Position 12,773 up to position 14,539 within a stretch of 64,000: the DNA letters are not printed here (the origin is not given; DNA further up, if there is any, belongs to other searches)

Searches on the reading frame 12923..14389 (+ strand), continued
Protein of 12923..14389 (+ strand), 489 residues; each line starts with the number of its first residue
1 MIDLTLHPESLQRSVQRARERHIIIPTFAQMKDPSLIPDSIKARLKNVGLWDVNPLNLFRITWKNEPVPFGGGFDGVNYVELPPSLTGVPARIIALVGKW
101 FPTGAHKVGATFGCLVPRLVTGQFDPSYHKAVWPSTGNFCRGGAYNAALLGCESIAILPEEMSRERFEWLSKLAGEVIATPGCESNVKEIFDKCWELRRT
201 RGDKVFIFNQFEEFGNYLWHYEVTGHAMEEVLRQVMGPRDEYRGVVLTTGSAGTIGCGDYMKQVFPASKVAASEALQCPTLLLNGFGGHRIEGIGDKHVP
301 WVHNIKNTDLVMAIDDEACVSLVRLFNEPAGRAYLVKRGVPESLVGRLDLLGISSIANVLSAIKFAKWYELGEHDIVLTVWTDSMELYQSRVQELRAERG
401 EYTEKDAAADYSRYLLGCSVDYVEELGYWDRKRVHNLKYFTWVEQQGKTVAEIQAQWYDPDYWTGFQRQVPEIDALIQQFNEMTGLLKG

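Call 34: search_protein_families(library=ncbifam, proteins=[L010:4677-5972:+, L070:3743-4978:+, L070:5012-5989:+, L070:7468-8061:+, L070:8115-9530:+])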
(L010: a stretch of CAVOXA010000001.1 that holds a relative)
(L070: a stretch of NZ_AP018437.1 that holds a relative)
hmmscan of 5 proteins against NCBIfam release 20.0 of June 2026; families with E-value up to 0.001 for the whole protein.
L010:4677-5972:+ (432 aa): 36 families (the best 25 are shown)
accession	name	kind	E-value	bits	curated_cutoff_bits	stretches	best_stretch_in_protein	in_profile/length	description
NF006050.0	PRK08197.1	equivalog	3.6e-85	286.2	303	1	3-402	5-388/406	threonine synthase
NF004170.0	PRK05638.1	equivalog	3.4e-56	190.7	421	1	7-399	2-359/442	threonine synthase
TIGR00260.1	thrC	equivalog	7.6e-53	179.8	167.1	1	60-398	1-338/340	threonine synthase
NF004996.0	PRK06381.1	equivalog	2.9e-50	171.1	266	1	88-393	15-316/319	threonine synthase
NF005035.0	PRK06450.1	equivalog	1.5e-47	162.1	301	1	104-397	65-336/338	threonine synthase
NF006205.0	PRK08329.1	equivalog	6.6e-44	150.3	358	1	103-397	71-345/347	threonine synthase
NF006094.0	PRK08246.1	subfamily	8.7e-29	100.9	331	1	85-394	20-302/310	serine/threonine dehydratase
NF006390.0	PRK08639.1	equivalog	1.8e-28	99.7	421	1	86-399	23-317/418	threonine ammonia-lyase IlvA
TIGR01127.1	ilvA_1Cterm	equivalog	1.1e-25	90.4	378.75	1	106-389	17-279/380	threonine ammonia-lyase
TIGR01124.1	ilvA_2Cterm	equivalog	3.5e-22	78.7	411.3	1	79-395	8-305/499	threonine ammonia-lyase, biosynthetic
NF006674.0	PRK09224.1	subfamily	5e-22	78.3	577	1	82-394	19-312/508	threonine ammonia-lyase IlvA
NF009130.0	PRK12483.1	subfamily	6e-22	77.9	801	1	88-384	37-315/521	threonine ammonia-lyase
TIGR03844.1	cysteate_syn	equivalog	8.9e-22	77.4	324.9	1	7-404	3-388/398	cysteate synthase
NF005680.0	PRK07476.1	equivalog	1.2e-21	77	413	1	82-396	17-311/326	hydroxyectoine utilization dehydratase EutB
TIGR02079.1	THD1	equivalog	1.4e-21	76.8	440.55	1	88-399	16-309/410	threonine ammonia-lyase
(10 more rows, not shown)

L070:3743-4978:+ (412 aa): 38 families (the best 25 are shown)
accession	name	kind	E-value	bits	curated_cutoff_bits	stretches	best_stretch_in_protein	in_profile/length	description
NF006050.0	PRK08197.1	equivalog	1.7e-81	274.1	303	1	4-390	6-387/406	threonine synthase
NF004170.0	PRK05638.1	equivalog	6.1e-62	209.6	421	1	8-387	3-358/442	threonine synthase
TIGR00260.1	thrC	equivalog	2.5e-54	184.7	167.1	1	59-388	2-339/340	threonine synthase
NF006205.0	PRK08329.1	equivalog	7e-50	170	358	1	8-386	3-345/347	threonine synthase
NF005035.0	PRK06450.1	equivalog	1.2e-46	159.1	301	1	95-386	62-336/338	threonine synthase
NF004996.0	PRK06381.1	equivalog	1.4e-46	159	266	1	83-382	16-316/319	threonine synthase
NF006094.0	PRK08246.1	subfamily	6.9e-29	101.2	331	1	96-383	36-302/310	serine/threonine dehydratase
TIGR03844.1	cysteate_syn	equivalog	2.9e-27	95.5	324.9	1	8-399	4-394/398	cysteate synthase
NF006390.0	PRK08639.1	equivalog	4.1e-25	88.6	421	1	83-383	26-313/418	threonine ammonia-lyase IlvA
TIGR01127.1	ilvA_1Cterm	equivalog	5.7e-24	84.8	378.75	1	99-382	16-283/380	threonine ammonia-lyase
NF005292.0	PRK06815.1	equivalog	1.1e-21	77.2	371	1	80-384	19-307/320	threonine/serine dehydratase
NF009130.0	PRK12483.1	subfamily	1.8e-21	76.3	801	1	89-371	44-313/521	threonine ammonia-lyase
NF006674.0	PRK09224.1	subfamily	2.3e-21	76.1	577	1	89-371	32-301/508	threonine ammonia-lyase IlvA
TIGR01124.1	ilvA_2Cterm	equivalog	6.4e-21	74.5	411.3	1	83-371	18-293/499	threonine ammonia-lyase, biosynthetic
NF005680.0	PRK07476.1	equivalog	5e-20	71.7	413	1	80-385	21-311/326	hydroxyectoine utilization dehydratase EutB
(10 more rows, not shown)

L070:5012-5989:+ (326 aa): 17 families
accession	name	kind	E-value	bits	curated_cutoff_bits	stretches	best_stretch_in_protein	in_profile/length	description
NF047588.1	GlcsyltransPgfSStrep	equivalog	2.2e-84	283.3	500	1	14-313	4-304/308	glycosyltransferase PgfS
NF007986.1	PRK10714.1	equivalog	8.3e-57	192.6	529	1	13-313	8-310/316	undecaprenyl-phosphate 4-deoxy-4-formamido-L-arabinose transferase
NF047683.1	TeichurnBiosyTuaG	equivalog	9.8e-14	51.6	400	1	8-106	3-98/252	teichuronic acid biosynthesis protein TuaG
NF007482.0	PRK10073.1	equivalog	1.4e-13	50.6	423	1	9-112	4-103/334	glycosyltransferase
TIGR03937.1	PgaC_IcaA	equivalog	3.5e-13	49.3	422.3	1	5-104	39-135/407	poly-beta-1,6-N-acetyl-D-glucosamine synthase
NF041875.1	EPS_EpsD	equivalog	2.5e-10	40.3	370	1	14-126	2-111/325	exopolysaccharide biosynthesis glycosyltransferase EpsD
TIGR04283.1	glyco_like_mftF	equivalog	2e-08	34.1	182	1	14-140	2-119/221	TIGR04283 family arsenosugar biosynthesis glycosyltransferase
NF050050.1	ProtGlycPglI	equivalog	3.5e-08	33.2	500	1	14-128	5-117/306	GalNAc(5)-diNAcBac-PP-undecaprenol beta-1,3-glucosyltransferase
NF010496.0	PRK13915.1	equivalog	4.8e-06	25.9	262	1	6-112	26-134/307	glucosyl-3-phosphoglycerate synthase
NF053739.1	GlytfEpsEBac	equivalog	7.5e-06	25.1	450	1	13-99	3-87/265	glycosyltransferase EpsE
NF058614.1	PPMAGASynPpgS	equivalog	2.1e-05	24.1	370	1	15-118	4-100/226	polyprenyl-phospho-N-acetylgalactosaminyl synthase PpgS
TIGR04242.1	nodulat_NodC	equivalog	0.00012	21.2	550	1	5-121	42-158/395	chitooligosaccharide synthase NodC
TIGR03469.1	HpnB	hypoth_equivalog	0.00014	21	379.25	1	7-140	40-182/386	hopene-associated glycosyltransferase HpnB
NF038302.1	EPS_HpsE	equivalog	0.00016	20.8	300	1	14-104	4-96/307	hormogonium polysaccharide biosynthesis glycosyltransferase HpsE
TIGR03111.1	glyc2_xrt_Gpos1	hypoth_equivalog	0.00022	20.1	363.95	1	6-122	44-159/439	TIGR03111 family XrtG-associated glycosyltransferase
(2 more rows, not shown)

L070:7468-8061:+ (198 aa): 0 families

L070:8115-9530:+ (472 aa): 61 families (the best 25 are shown)
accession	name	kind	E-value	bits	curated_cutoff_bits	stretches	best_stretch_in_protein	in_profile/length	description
TIGR02033.1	D-hydantoinase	equivalog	4e-165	550.1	393.25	1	3-466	1-454/454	dihydropyrimidinase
NF009941.0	PRK13404.1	subfamily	7.4e-149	496.4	647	1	4-470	7-465/478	dihydropyrimidinase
TIGR03178.1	allantoinase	equivalog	3.1e-74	250.4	357.85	1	3-465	2-440/441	allantoinase AllB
NF004839.0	PRK06189.1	equivalog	3.2e-70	237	631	1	3-468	5-449/451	allantoinase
NF058539.1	ergo_uti2_ErtD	equivalog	1.3e-66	225.4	650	1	5-467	5-448/449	hydantoin-5-propionate amidohydrolase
NF002668.0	PRK02382.1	equivalog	2.1e-62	211.3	452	1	4-468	7-430/436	dihydroorotase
TIGR00857.1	pyrC_multi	subfamily_domain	2.6e-58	197.9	279.05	1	18-449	5-409/412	dihydroorotase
NF005960.0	PRK08044.1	equivalog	8.1e-58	196.2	688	1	3-466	5-450/453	allantoinase AllB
NF058538.1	ergo_util_ErtD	equivalog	7.7e-49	166.7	600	1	7-465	6-445/446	hydantoin-5-propionate amidohydrolase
NF006559.0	PRK09060.1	equivalog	4.1e-48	163.8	482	1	3-468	7-440/444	dihydroorotase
NF005751.0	PRK07575.1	equivalog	1e-47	162.6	529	1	2-452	4-423/440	dihydroorotase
NF006837.0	PRK09357.1-2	equivalog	2.7e-46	158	575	1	1-448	1-421/428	dihydroorotase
NF006839.0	PRK09357.1-4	equivalog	5.2e-46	157.1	576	1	3-448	2-419/422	dihydroorotase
NF006688.0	PRK09236.1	equivalog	2.6e-44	151.8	535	1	2-454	3-431/444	dihydroorotase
NF006844.0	PRK09357.2-5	equivalog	3.2e-43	148.3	701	1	2-448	3-419/422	dihydroorotase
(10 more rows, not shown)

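Call 35: search_protein_families(library=pfam, proteins=[L010:3851-4597:+])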
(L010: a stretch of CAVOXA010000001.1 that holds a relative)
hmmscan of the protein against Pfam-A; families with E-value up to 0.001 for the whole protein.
L010:3851-4597:+ (249 aa): 9 families
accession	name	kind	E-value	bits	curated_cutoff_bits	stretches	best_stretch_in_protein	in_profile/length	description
PF07702.18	UTRA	-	3.7e-27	95.3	23.8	1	104-242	2-140/141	UTRA domain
PF00392.27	GntR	-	2.7e-22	78.6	27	1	17-79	2-64/64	Bacterial regulatory proteins, gntR family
PF13545.12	HTH_Crp_2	-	7.1e-06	26.3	27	1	23-73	6-57/70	Crp-like helix-turn-helix domain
PF13412.12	HTH_24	-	9.7e-06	25.5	21.9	1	43-69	21-47/48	Winged helix-turn-helix DNA-binding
PF14502.12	HTH_41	-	2.9e-05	23.8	25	1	36-79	3-48/48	Helix-turn-helix domain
PF08220.18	HTH_DeoR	-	7.9e-05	22.8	21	0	44-74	19-49/57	DeoR-like helix-turn-helix domain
PF09339.16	HTH_IclR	-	0.00014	21.9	22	1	43-72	22-51/52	IclR helix-turn-helix domain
PF01047.28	MarR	-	0.00077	19.7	24.6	0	42-73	20-51/59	MarR family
PF25213.1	HVO_A0261_N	-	0.00079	19.7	35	0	42-99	27-82/86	HVO_A0261 N-terminal domain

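Call 48: find_homologous_proteins(query=A1, max_evalue=1e-20)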
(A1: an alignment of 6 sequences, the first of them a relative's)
Query A1 (6 sequences) (249 aa, profile of the alignment): 6862 proteins with E <= 1e-20 among 8000 candidates; the best 120 are listed.
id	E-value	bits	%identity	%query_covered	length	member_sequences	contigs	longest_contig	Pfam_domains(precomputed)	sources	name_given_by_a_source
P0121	6.4e-135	466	43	93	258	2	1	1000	PF00392.28,PF07702.19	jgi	-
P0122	4.8e-133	460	43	87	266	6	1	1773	PF00392.28,PF07702.19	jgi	jgi:GntR family transcriptional regulator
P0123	1.1e-132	459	43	93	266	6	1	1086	PF00392.28,PF07702.19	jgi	jgi:GntR family transcriptional regulator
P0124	1.7e-132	459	44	93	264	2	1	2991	PF00392.28,PF07702.19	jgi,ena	-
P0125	3.8e-132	457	43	87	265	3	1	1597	PF00392.28,PF07702.19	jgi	-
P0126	1.2e-131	456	42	95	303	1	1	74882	PF00392.28,PF07702.19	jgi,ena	-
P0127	1.3e-131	456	44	87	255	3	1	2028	PF00392.28,PF07702.19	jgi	-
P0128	2.1e-131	455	43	93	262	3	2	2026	PF00392.28,PF07702.19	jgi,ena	-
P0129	3.0e-131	454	45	86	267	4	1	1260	PF00392.28,PF07702.19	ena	-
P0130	1.2e-130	452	43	93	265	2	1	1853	PF00392.28,PF07702.19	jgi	jgi:GntR family transcriptional regulator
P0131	2.7e-129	448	43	87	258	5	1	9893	PF00392.28,PF07702.19,PF25213.2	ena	-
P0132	3.6e-129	448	43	93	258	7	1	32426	PF00392.28,PF07702.19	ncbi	-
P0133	2.2e-128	445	44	86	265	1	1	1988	PF00392.28,PF07702.19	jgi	jgi:GntR family transcriptional regulator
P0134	7.8e-128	443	43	93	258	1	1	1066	PF00392.28,PF07702.19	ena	-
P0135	1.2e-127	443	43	93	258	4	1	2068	PF00392.28,PF07702.19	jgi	jgi:GntR family transcriptional regulator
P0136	1.7e-127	442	43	93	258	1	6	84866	PF00392.28,PF07702.19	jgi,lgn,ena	-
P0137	1.9e-127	442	42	87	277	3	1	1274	PF00392.28,PF07702.19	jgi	-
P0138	2.3e-127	442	42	94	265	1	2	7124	PF00392.28,PF07702.19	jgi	jgi:GntR family transcriptional regulator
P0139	2.6e-127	442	44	93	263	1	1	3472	PF00392.28,PF07702.19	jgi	jgi:GntR family transcriptional regulator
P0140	7.0e-127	440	42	93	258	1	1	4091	PF00392.28,PF07702.19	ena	-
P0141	8.4e-127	440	43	93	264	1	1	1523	PF00392.28,PF07702.19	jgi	-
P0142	1.8e-126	439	43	87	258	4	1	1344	PF00392.28,PF07702.19,PF25213.2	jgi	jgi:GntR family transcriptional regulator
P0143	4.1e-126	438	44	93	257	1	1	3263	PF00392.28,PF07702.19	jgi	-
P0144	5.8e-126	437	43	87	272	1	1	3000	PF00392.28,PF07702.19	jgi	jgi:GntR family transcriptional regulator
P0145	6.1e-125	434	44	93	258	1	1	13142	PF00392.28,PF07702.19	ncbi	-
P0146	2.3e-123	429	46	87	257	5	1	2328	PF00392.28,PF07702.19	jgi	jgi:GntR family transcriptional regulator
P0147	9.2e-123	427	44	87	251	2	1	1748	PF00392.28,PF07702.19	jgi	jgi:GntR family transcriptional regulator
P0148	9.3e-123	427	40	93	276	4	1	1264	PF00392.28,PF07702.19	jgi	jgi:GntR family transcriptional regulator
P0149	5.9e-122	424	40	93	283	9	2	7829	PF00392.28,PF07702.19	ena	-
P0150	8.5e-122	423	43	93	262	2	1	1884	PF00392.28,PF07702.19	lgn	-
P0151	8.6e-122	423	44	87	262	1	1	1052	PF00392.28,PF07702.19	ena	-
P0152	2.3e-121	422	44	87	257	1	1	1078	PF00392.28,PF07702.19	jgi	-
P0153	1.2e-120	420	42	93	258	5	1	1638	PF00392.28,PF07702.19,PF25213.2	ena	-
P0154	1.4e-120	420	42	93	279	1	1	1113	PF00392.28,PF07702.19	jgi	jgi:GntR family transcriptional regulator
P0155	1.8e-120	419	44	93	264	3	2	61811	PF00392.28,PF07702.19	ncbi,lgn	-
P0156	2.7e-120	419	42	93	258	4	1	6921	PF00392.28,PF07702.19,PF25213.2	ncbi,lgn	-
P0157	6.3e-120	417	44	87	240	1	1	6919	PF00392.28,PF07702.19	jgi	jgi:GntR family transcriptional regulator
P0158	8.3e-120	417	41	93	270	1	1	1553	PF00392.28,PF07702.19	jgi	jgi:GntR family transcriptional regulator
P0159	3.9e-119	415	45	87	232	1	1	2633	PF00392.28,PF07702.19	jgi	-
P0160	6.6e-119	414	42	93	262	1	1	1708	PF00392.28,PF07702.19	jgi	jgi:GntR family transcriptional regulator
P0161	2.1e-118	412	88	100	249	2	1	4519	PF00392.28,PF07702.19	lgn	-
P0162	2.7e-118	412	44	87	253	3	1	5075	PF00392.28,PF07702.19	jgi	jgi:GntR family transcriptional regulator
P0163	3.9e-118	411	45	87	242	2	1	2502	PF00392.28,PF07702.19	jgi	jgi:GntR family transcriptional regulator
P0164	7.6e-118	411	43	87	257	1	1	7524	PF00392.28,PF07702.19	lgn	-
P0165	7.9e-118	410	43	95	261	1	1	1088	PF00392.28,PF07702.19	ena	-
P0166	1.1e-117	410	41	93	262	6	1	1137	PF00392.28,PF07702.19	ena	-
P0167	1.7e-117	409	43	93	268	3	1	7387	PF00392.28,PF07702.19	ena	-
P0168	3.6e-117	408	44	86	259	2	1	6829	PF00392.28,PF07702.19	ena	-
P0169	4.2e-117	408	43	86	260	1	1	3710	PF00392.28,PF07702.19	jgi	jgi:GntR family transcriptional regulator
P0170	1.7e-116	406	40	93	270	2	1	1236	PF00392.28,PF07702.19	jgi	jgi:GntR family transcriptional regulator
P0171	9.7e-115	400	44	87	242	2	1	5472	PF00392.28,PF07702.19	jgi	jgi:GntR family transcriptional regulator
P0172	1.1e-114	400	42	93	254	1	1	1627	PF00392.28,PF07702.19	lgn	-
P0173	3.2e-114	399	43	87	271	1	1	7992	PF00392.28,PF07702.19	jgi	-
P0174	9.2e-113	394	43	87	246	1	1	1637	PF00392.28,PF07702.19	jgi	jgi:GntR family transcriptional regulator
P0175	9.7e-113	394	41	87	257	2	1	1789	PF00392.28,PF07702.19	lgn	-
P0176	1.1e-110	387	82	100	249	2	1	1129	PF00392.28,PF07702.19,PF13545.13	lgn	-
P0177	1.9e-107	376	82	100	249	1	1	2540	PF13412.13,PF00392.28,PF07702.19,PF13545.13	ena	-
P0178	3.1e-107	376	82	100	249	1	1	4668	PF13412.13,PF00392.28,PF07702.19,PF13545.13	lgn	-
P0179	2.0e-106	373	80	100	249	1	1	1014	PF13412.13,PF00392.28,PF07702.19,PF13545.13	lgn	-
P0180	3.4e-106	372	79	100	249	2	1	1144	PF00392.28,PF07702.19,PF13545.13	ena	-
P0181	2.3e-105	370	77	100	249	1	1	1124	PF00392.28,PF07702.19,PF13545.13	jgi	jgi:GntR family transcriptional regulator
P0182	2.4e-103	363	78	100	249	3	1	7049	PF00392.28,PF07702.19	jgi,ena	-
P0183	3.1e-103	363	42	97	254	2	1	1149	PF00392.28,PF08220.19,PF07702.19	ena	-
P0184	2.7e-102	360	41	97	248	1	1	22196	PF00392.28,PF08220.19,PF07702.19,PF01325.26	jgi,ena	-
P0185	4.6e-102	359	-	-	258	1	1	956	PF00392.28,PF08220.19,PF07702.19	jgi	jgi:GntR family transcriptional regulator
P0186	9.9e-102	358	74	100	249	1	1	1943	PF00392.28,PF07702.19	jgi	jgi:GntR family transcriptional regulator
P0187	2.9e-101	356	71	100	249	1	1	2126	PF00392.28,PF07702.19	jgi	-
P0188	4.9e-101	355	39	97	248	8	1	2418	PF00392.28,PF08220.19,PF07702.19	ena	-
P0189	5.7e-101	355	40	97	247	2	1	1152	PF00392.28,PF08220.19,PF07702.19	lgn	-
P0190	3.9e-100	352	40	97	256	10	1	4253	PF08279.19,PF00392.28,PF08220.19,PF07702.19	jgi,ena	jgi:GntR family transcriptional regulator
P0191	4.4e-100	352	40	97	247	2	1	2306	PF00392.28,PF08220.19,PF07702.19,PF01325.26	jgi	jgi:GntR family transcriptional regulator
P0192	7.2e-100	352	44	92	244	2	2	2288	PF00392.28,PF08220.19,PF07702.19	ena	-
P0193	1.2e-99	351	41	97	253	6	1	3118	PF00392.28,PF08220.19,PF07702.19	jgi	jgi:GntR family transcriptional regulator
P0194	1.4e-99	351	42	97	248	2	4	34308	PF00392.28,PF08220.19,PF07702.19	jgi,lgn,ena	-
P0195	2.0e-99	350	70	100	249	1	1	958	PF00392.28,PF07702.19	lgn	-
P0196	2.5e-99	350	43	95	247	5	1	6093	PF00392.28,PF08220.19,PF07702.19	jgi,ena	-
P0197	2.9e-99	350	42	97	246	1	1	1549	PF01047.29,PF00392.28,PF08220.19,PF07702.19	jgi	jgi:GntR family transcriptional regulator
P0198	3.5e-99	349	40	97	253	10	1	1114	PF00392.28,PF08220.19,PF07702.19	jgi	jgi:GntR family transcriptional regulator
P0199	5.3e-99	349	41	97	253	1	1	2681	PF00392.28,PF08220.19,PF07702.19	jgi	jgi:GntR family transcriptional regulator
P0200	5.7e-99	349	41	97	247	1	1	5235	PF01978.26,PF00392.28,PF08220.19,PF07702.19,PF01726.23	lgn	-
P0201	5.7e-99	349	69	100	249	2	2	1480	PF00392.28,PF07702.19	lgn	-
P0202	6.3e-99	349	43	97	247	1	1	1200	PF00392.28,PF08220.19,PF07702.19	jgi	jgi:GntR family transcriptional regulator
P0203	8.5e-99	348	40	97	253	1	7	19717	PF00392.28,PF08220.19,PF07702.19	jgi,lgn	jgi:GntR family transcriptional regulator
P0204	9.6e-99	348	45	97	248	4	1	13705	PF01047.29,PF00392.28,PF08220.19,PF07702.19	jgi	-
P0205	1.2e-98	348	41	97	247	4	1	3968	PF00392.28,PF08220.19,PF07702.19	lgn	-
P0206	1.4e-98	347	43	97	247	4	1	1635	PF00392.28,PF08220.19,PF07702.19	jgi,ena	-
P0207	1.5e-98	347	74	100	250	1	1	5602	PF13412.13,PF00392.28,PF07702.19,PF13545.13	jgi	jgi:GntR family transcriptional regulator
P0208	1.5e-98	347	43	97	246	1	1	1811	PF00392.28,PF08220.19,PF07702.19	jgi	-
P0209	1.7e-98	347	70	100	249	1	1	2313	PF00392.28,PF07702.19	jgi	jgi:GntR family transcriptional regulator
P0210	1.8e-98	347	69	100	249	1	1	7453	PF13412.13,PF00392.28,PF08220.19,PF07702.19,PF13545.13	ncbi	ncbi:GntR family transcriptional regulator [Chloroflexota bacterium]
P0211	4.7e-98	346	41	97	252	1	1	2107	PF00392.28,PF08220.19,PF07702.19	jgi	jgi:GntR family transcriptional regulator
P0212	5.2e-98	346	41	97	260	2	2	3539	PF00392.28,PF08220.19,PF07702.19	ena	-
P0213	5.7e-98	345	42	97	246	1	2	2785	PF00392.28,PF07702.19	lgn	-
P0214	6.5e-98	345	40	97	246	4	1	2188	PF08279.19,PF00392.28,PF08220.19,PF07702.19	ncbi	-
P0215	6.8e-98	345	40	97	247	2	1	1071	PF00392.28,PF08220.19,PF07702.19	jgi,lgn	jgi:GntR family transcriptional regulator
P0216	7.0e-98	345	73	100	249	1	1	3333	PF01047.29,PF00392.28,PF07702.19,PF13545.13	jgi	jgi:GntR family transcriptional regulator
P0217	7.2e-98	345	41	97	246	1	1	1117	PF00392.28,PF07702.19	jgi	jgi:GntR family transcriptional regulator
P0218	1.1e-97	345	40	97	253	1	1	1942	PF00392.28,PF08220.19,PF07702.19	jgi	jgi:GntR family transcriptional regulator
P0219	1.1e-97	345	45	97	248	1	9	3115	PF00392.28,PF07702.19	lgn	-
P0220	1.1e-97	344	42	93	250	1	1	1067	PF00392.28,PF07702.19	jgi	jgi:GntR family transcriptional regulator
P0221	1.2e-97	344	43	97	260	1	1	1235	PF00392.28,PF08220.19,PF07702.19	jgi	jgi:GntR family transcriptional regulator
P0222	1.2e-97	344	39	97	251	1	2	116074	PF00392.28,PF08220.19,PF07702.19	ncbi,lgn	-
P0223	2.6e-97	343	44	85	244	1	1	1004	PF00392.28,PF07702.19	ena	-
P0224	2.9e-97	343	-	-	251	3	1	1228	PF00392.28,PF08220.19,PF07702.19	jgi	jgi:GntR family transcriptional regulator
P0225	3.1e-97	343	41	97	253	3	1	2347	PF08279.19,PF00392.28,PF08220.19,PF07702.19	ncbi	-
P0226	4.1e-97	343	40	97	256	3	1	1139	PF13412.13,PF08279.19,PF00392.28,PF08220.19,PF07702.19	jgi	jgi:GntR family transcriptional regulator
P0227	4.6e-97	342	41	95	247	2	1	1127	PF00392.28,PF08220.19,PF07702.19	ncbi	-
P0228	6.0e-97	342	41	97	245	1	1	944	PF00392.28,PF08220.19,PF07702.19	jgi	jgi:GntR family transcriptional regulator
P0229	8.0e-97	342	42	97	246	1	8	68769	PF00392.28,PF08220.19,PF07702.19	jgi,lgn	jgi:GntR family transcriptional regulator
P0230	8.8e-97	341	41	97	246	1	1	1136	PF00392.28,PF08220.19,PF07702.19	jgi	jgi:GntR family transcriptional regulator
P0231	8.8e-97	341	39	97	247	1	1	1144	PF01047.29,PF12802.14,PF00392.28,PF08220.19,PF07702.19,PF13545.13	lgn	-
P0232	1.1e-96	341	41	97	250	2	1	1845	PF08279.19,PF00392.28,PF08220.19,PF07702.19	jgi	jgi:GntR family transcriptional regulator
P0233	1.2e-96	341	-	-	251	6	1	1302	PF00392.28,PF08220.19,PF07702.19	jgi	jgi:GntR family transcriptional regulator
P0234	2.0e-96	340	40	97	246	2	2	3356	PF00392.28,PF08220.19,PF07702.19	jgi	jgi:GntR family transcriptional regulator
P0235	2.1e-96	340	39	97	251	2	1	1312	PF08279.19,PF00392.28,PF08220.19,PF07702.19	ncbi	-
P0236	2.2e-96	340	40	97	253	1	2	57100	PF00392.28,PF07702.19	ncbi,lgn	-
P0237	2.3e-96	340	45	85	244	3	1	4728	PF00392.28,PF07702.19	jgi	jgi:GntR family transcriptional regulator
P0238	2.4e-96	340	40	97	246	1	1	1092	PF08279.19,PF00392.28,PF08220.19,PF07702.19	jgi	jgi:GntR family transcriptional regulator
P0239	2.6e-96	340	66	92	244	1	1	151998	PF13412.13,PF04967.19,PF00392.28,PF07702.19,PF13545.13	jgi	jgi:GntR family transcriptional regulator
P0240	2.8e-96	340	40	97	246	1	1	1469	PF08279.19,PF00392.28,PF08220.19,PF07702.19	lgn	-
